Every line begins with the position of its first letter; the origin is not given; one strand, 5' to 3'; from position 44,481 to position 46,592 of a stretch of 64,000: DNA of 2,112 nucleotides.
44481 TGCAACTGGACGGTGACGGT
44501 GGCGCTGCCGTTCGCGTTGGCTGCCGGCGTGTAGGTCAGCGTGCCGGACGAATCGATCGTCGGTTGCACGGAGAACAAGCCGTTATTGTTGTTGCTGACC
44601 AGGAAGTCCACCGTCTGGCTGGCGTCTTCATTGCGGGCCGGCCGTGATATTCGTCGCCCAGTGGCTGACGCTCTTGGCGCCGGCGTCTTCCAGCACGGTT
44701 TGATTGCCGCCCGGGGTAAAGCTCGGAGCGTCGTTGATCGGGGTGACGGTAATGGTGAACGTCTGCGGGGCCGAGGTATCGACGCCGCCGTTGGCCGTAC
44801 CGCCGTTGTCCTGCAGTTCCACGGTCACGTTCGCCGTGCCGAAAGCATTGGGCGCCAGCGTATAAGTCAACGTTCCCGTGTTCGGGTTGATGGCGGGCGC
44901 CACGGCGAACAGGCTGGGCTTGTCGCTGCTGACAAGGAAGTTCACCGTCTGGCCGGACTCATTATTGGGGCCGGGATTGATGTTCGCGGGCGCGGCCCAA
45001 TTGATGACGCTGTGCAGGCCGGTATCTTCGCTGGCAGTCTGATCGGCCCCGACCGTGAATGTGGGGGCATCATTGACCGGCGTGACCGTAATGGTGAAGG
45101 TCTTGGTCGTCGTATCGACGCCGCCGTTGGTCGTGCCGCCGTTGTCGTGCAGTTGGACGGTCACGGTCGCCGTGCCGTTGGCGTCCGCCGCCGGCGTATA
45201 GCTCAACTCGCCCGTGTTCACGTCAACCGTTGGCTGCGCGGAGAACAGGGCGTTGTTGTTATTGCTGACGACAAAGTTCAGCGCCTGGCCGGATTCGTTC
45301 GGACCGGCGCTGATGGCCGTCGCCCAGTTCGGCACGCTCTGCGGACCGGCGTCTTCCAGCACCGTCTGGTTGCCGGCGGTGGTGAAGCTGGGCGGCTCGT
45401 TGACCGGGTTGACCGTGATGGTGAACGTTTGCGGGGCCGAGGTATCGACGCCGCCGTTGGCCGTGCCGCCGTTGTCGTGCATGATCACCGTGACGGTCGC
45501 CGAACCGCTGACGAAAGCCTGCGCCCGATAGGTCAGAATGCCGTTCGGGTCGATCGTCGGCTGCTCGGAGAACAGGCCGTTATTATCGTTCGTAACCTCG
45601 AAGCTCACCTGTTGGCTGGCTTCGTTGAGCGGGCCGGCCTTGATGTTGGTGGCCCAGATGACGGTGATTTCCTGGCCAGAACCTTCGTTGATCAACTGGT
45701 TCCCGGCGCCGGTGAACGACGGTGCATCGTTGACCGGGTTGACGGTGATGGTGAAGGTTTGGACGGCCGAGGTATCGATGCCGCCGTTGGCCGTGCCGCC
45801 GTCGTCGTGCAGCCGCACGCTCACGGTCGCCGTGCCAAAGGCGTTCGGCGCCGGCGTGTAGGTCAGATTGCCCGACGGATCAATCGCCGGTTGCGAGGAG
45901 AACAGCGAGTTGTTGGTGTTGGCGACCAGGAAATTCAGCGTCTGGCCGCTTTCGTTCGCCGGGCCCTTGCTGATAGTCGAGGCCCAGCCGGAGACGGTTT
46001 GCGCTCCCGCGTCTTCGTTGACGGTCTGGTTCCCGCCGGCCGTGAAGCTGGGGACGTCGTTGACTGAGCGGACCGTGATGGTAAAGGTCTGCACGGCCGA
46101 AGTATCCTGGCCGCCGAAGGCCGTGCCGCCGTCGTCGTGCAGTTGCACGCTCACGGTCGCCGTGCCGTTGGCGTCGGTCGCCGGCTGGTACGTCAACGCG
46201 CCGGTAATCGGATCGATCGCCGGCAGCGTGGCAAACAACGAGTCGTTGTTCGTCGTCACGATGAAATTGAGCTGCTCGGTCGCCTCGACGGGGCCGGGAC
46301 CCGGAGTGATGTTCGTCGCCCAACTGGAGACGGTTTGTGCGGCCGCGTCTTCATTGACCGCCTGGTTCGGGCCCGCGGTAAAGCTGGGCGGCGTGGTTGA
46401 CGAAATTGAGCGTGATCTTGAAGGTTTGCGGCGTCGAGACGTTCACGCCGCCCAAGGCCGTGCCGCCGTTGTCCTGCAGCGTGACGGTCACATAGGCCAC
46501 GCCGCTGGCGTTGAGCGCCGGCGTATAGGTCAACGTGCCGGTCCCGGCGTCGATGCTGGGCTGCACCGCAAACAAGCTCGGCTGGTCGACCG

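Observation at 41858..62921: One ~21-kb, ~7,000-codon giant exoprotein gene is hidden behind at least 17 frame breaks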

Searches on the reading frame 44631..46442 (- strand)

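Call 7: search_protein_families(library=pfam, proteins=[window:44631-46442:-], max_evalue=0.01)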
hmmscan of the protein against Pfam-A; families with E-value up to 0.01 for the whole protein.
window:44631-46442:- (604 aa): 6 families
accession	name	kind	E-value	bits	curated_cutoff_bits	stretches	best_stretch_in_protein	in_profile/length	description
PF17963.7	Big_9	-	4e-13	50.5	23.6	2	128-220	1-84/89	Bacterial Ig domain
PF17803.7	Cadherin_4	-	6.2e-09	36.7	25.1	0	228-262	1-36/71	Bacterial cadherin-like domain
PF04200.17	Lipoprotein_17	-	2e-07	31.7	22.4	1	397-452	42-80/84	Lipoprotein associated domain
PF17892.7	Cadherin_5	-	5e-06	26.7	26.5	0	406-442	56-93/98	Cadherin-like domain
PF17847.7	GlcV_C_terminal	-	0.0019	19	27.6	0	448-468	20-40/61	Glucose ABC transporter C-terminal domain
PF10916.13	DUF2712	-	0.0072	17.4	22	0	371-428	28-89/111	Protein of unknown function (DUF2712)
